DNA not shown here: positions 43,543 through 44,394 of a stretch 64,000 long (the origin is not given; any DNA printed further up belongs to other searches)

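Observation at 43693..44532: Orphan MuF-knuckle/DUF6883-like protein plus abutting DUF4926-like small gene: candidate uncharacterised toxin-immunity (TA-like) pair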

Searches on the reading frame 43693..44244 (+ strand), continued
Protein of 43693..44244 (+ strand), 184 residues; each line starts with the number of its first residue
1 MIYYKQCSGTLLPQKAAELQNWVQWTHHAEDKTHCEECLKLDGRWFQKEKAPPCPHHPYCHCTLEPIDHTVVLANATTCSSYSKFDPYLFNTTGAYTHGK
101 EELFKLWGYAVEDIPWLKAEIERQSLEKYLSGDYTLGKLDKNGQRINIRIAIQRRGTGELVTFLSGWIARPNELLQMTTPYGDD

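Call 40: predict_structure(alignment_id=A3)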
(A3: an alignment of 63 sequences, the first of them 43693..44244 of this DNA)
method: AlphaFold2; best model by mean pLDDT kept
length: 184 residues; sequences in the alignment: 63
mean_pLDDT: 82.5   pTM: 0.79
mean pLDDT of the five models: 82.5, 82.2, 79.9, 79.7, 76.5
residues with pLDDT >= 90: 78; 70-90: 72; 50-70: 23; < 50: 11
segments of 3 or more residues with pLDDT < 50: 5-7, 13-18
pLDDT, mean of each block of 10 residues (from residue 1): 54 50 83 73 90 73 88 93 81 73 87 92 96 91 92 91 93 89 68
secondary structure, 60 per line:
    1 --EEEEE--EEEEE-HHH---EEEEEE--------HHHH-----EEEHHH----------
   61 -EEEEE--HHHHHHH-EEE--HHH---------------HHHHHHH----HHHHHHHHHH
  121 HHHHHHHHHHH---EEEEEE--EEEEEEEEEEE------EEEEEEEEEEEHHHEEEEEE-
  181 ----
elements in order: E3-7 E10-14 E22-27 H36-39 E45-47 E62-66 H69-75 E77-79 H100-106 H111-131 E135-140 E143-153 E160-170 E174-179

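Call 45: fold_search(model_id=the predicted structure, library=pdb)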
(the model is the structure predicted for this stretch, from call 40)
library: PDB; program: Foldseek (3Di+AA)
matches with E <= 10: 622; with E <= 0.001: 0
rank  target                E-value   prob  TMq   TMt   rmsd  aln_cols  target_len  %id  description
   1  6cp9_C                4.8e-02  0.99  0.41  0.61   6.2       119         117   12  Contact-dependent growth inhibition toxin - immunity protein complex from Klebsiella pneumoniae 342 (released 2019-03-13)
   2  3jcg_A                4.8e-02  0.35  0.19  0.12  16.2       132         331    9  Cryo-EM structure of the magnesium channel CorA in the magnesium-free, asymmetric open state I (released 2016-02-17)
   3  3jch_D                6.9e-02  0.25  0.20  0.12  15.2       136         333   11  Cryo-EM structure of the magnesium channel CorA in the magnesium-free, asymmetric open state II (released 2016-02-17)
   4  3jcg_E                7.3e-02  0.30  0.21  0.13  14.5       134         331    7  Cryo-EM structure of the magnesium channel CorA in the magnesium-free, asymmetric open state I (released 2016-02-17)
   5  3jcg_B                8.7e-02  0.28  0.20  0.13  14.6       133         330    8  Cryo-EM structure of the magnesium channel CorA in the magnesium-free, asymmetric open state I (released 2016-02-17)
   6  8tmb_B                8.7e-02  0.28  0.21  0.12  15.0       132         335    8  Cryo-EM structure of CorA in complex with conformation-specific synthetic antibody C12 and 20 mM MgCl2, State MG20-1 (released 2025-02-12)
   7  8tmi_E                9.9e-02  0.25  0.20  0.12  14.8       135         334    8  Cryo-EM structure of CorA in complex with conformation-specific synthetic antibody C18 and 100 uM MgCl2, State MG0.1-2 (released 2025-02-12)
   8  8tmc_E                1.0e-01  0.23  0.20  0.12  15.5       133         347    9  Cryo-EM structure of CorA in complex with conformation-specific synthetic antibody C12 and 20 mM MgCl2, State MG20-2 (released 2025-02-12)
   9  8tmd_A                1.1e-01  0.25  0.17  0.10  14.1        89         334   16  Cryo-EM structure of CorA in complex with conformation-specific synthetic antibody C18 and 100 uM MgCl2, State MG0.1-1 (released 2025-02-12)
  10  3jcg_C                1.2e-01  0.21  0.20  0.13  14.7       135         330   11  Cryo-EM structure of the magnesium channel CorA in the magnesium-free, asymmetric open state I (released 2016-02-17)
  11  2iub_J                1.7e-01  0.20  0.21  0.13  14.1       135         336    8  Crystal structure of a divalent metal ion transporter CorA at 2.9 A resolution. (released 2006-08-03)
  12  4eeb_A                1.9e-01  0.35  0.19  0.12  13.3        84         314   11  CorA coiled-coil mutant under Mg2+ absence (released 2012-11-14)
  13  4i0u_B                1.9e-01  0.33  0.19  0.11  13.1        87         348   11  Improved structure of Thermotoga maritima CorA at 2.7 A resolution (released 2013-03-06)
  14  5jtg_C                1.9e-01  0.18  0.21  0.14  14.6       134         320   13  Crystal structure of Thermotoga maritima mutant D89K/D253K (released 2017-01-25)
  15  3jcf_A                2.0e-01  0.15  0.18  0.11  16.3       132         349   12  Cryo-EM structure of the magnesium channel CorA in the closed symmetric magnesium-bound state (released 2016-02-17)
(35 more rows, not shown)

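Call 57: fold_search(model_id=the predicted structure, library=viral)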
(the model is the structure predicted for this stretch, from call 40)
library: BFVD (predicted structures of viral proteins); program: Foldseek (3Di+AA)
matches with E <= 10: 619; with E <= 0.001: 0
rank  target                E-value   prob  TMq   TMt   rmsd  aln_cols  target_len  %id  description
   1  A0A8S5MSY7            1.9e-03  1.00  0.41  0.25   3.8       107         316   20  Zinc-binding metallo-peptidase [virus sp. ctzmw3]
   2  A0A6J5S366            4.3e-03  0.85  0.24  0.07  20.0       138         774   20  Phage head morphogenesis domain [uncultured Caudovirales phage]
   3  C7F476                1.5e-02  0.96  0.23  0.03  15.7       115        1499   22  (no name in the UniProt tables at hand)
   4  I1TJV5                1.6e-02  1.00  0.25  0.19   1.9        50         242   38  (no name in the UniProt tables at hand)
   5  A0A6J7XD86            3.5e-02  0.51  0.23  0.07  20.2       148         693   16  Phage head morphogenesis domain [uncultured Caudovirales phage]
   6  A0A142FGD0            6.4e-02  0.98  0.22  0.25   4.5        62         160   24  Minor capsid protein [Pseudomonas phage NP3]
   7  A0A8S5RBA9            8.1e-02  0.75  0.24  0.33  15.4       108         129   13  Minor capsid protein [virus sp. ctLl75]
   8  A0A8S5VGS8            9.2e-02  0.14  0.17  0.22  17.1       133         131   12  Putative tail lysozyme [Myoviridae sp. ctkfK18]
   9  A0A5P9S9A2            9.2e-02  0.08  0.15  0.13  18.1       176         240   11  U98 [Human betaherpesvirus 6]
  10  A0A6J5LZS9            1.2e-01  0.47  0.25  0.14  15.6       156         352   15  Phage head morphogenesis domain [uncultured Caudovirales phage]
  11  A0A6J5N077            1.3e-01  0.35  0.23  0.06  15.7       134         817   17  Bacteriophage/Gene transfer agent portal protein [uncultured Caudovirales phage]
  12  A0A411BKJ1            1.4e-01  0.41  0.25  0.12  18.4       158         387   13  (no name in the UniProt tables at hand)
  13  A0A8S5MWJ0            1.7e-01  0.63  0.25  0.08  12.9       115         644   21  Minor capsid protein [Siphoviridae sp. ctsBB38]
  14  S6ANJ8                2.1e-01  0.08  0.17  0.19  16.9       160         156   12  Uncharacterized protein [Bacillus phage phiNIT1]
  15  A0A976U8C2            2.3e-01  0.54  0.17  0.17   3.2        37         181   11  SsDNA binding protein [Microbacterium phage PineapplePizza]
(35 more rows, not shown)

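Call 69: find_related_loci(query=A3, collection=viral_contigs, flank=8000)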
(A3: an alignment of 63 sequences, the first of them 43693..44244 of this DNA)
Query A3 (184 aa) in viral_contigs; peptide patterns used: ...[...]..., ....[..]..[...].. (x = any residue, [..] = any of these).
32 stretches matched a pattern; 3 encode a relative of the query (tblastn E <= 1e-3); 3 distinct loci.
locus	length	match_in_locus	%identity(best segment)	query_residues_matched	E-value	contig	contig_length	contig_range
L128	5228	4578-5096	59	10-182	1e-69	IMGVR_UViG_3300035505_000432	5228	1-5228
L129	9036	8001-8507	53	14-182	2e-62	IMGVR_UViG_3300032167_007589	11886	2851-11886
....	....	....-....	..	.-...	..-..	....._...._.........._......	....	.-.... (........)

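Call 73: search_protein_families(library=pfam, proteins=[L129:540-2183:+, L129:2554-4437:+, L129:4453-5193:+, L129:5209-5733:+, L129:5733-6692:+, L129:7218-7853:+, L128:2728-4293:+, L128:2113-2670:-, L128:331-978:-], max_evalue=0.0001)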
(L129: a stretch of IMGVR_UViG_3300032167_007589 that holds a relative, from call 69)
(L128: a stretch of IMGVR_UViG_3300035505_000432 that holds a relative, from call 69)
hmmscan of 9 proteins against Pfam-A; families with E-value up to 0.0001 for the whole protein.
L129:540-2183:+ (548 aa): 1 family
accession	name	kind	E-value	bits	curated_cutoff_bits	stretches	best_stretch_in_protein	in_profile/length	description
PF16510.12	P22_portal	-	5.1e-07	29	26.1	1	280-459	281-466/594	Phage P22-like portal protein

L129:2554-4437:+ (628 aa): 0 families

L129:4453-5193:+ (247 aa): 0 families

L129:5209-5733:+ (175 aa): 0 families

L129:5733-6692:+ (320 aa): 0 families

L129:7218-7853:+ (212 aa): 1 family
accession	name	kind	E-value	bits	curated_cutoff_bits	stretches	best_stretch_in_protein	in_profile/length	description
PF01520.23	Amidase_3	-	1.8e-18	67.7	27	1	20-164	20-173/174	N-acetylmuramoyl-L-alanine amidase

L128:2728-4293:+ (522 aa): 3 families
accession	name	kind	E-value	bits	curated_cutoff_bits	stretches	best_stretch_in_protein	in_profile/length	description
PF00239.26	Resolvase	-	6.3e-27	94.9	23.3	1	19-160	2-142/145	Resolvase, N terminal domain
PF07508.19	Recombinase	-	1.7e-20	73.6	21.1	1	183-269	1-101/102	Recombinase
PF13408.12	Zn_ribbon_recom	-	4.6e-12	46.6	25.3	1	284-341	1-55/58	Recombinase zinc beta ribbon domain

L128:2113-2670:- (185 aa): 0 families

L128:331-978:- (215 aa): 1 family
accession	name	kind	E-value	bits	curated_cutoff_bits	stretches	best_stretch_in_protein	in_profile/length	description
PF14090.12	HTH_39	-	1.8e-16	60.2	21.3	1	142-207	1-67/70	Winged helix-turn-helix domain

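Call 91: find_encoding_contigs(protein=window:43693-44244:+, flank=3000, max_places=8)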
Protein window:43693-44244:+ (184 aa): 1 contig read that carries it; 1 place shown.
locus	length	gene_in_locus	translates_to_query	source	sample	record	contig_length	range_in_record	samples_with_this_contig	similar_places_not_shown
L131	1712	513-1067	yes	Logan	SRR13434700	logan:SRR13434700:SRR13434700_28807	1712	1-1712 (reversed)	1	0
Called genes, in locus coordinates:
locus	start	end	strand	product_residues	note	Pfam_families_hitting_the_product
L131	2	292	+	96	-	?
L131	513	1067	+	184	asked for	PF21814:DUF6883 (weak)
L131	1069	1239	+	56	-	-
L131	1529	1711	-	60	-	?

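Call 95: search_protein_families(library=pfam, alignment_id=A3, max_evalue=0.01)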
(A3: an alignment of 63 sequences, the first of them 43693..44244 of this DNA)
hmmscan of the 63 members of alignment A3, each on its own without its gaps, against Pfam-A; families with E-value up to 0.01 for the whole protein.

A. member 1, window:43693-44244:+ (184 aa): 2 families
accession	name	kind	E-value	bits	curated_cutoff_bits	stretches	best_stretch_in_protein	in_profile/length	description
PF21814.2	DUF6883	-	3.7e-06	27.6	27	1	83-173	13-98/110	Domain of unknown function (DUF6883)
PF04233.19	Phage_Mu_F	-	0.0032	18.6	29.6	1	14-64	55-111/112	Phage Mu protein F like protein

B. families by the number of members that match (of 63 scanned): 3 families
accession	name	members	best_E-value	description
PF21814.2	DUF6883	62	9.2e-10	Domain of unknown function (DUF6883)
PF04233.19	Phage_Mu_F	2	0.0032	Phage Mu protein F like protein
PF06688.16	DUF1187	1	0.0072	Protein of unknown function (DUF1187)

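Call 96: search_protein_families(library=phrogs, alignment_id=A3, max_evalue=0.001)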
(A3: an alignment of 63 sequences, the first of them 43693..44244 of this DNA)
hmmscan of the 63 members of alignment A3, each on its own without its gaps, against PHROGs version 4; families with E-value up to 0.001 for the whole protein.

A. member 1, window:43693-44244:+ (184 aa): 4 families
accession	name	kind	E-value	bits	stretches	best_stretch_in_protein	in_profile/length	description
phrog_1657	-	head and packaging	2.6e-05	24.7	1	23-71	250-302/337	head morphogenesis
phrog_8089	-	head and packaging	0.00018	21.9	1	17-67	208-266/268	head morphogenesis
phrog_595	-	head and packaging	0.00038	20.9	1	24-68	251-298/513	head maturation protease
phrog_4728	-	head and packaging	0.00082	19.3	0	21-72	250-304/591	head morphogenesis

B. families by the number of members that match (of 63 scanned): 8 families
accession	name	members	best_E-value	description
phrog_1657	-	23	7.4e-06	head morphogenesis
phrog_8089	-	6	8.4e-05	head morphogenesis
phrog_4728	-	4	0.00027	head morphogenesis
phrog_6577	-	2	0.00055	-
phrog_21789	-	1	6.3e-05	virion structural protein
phrog_16619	-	1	0.0001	minor head protein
phrog_595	-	1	0.00038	head maturation protease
phrog_19516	-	1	0.00069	-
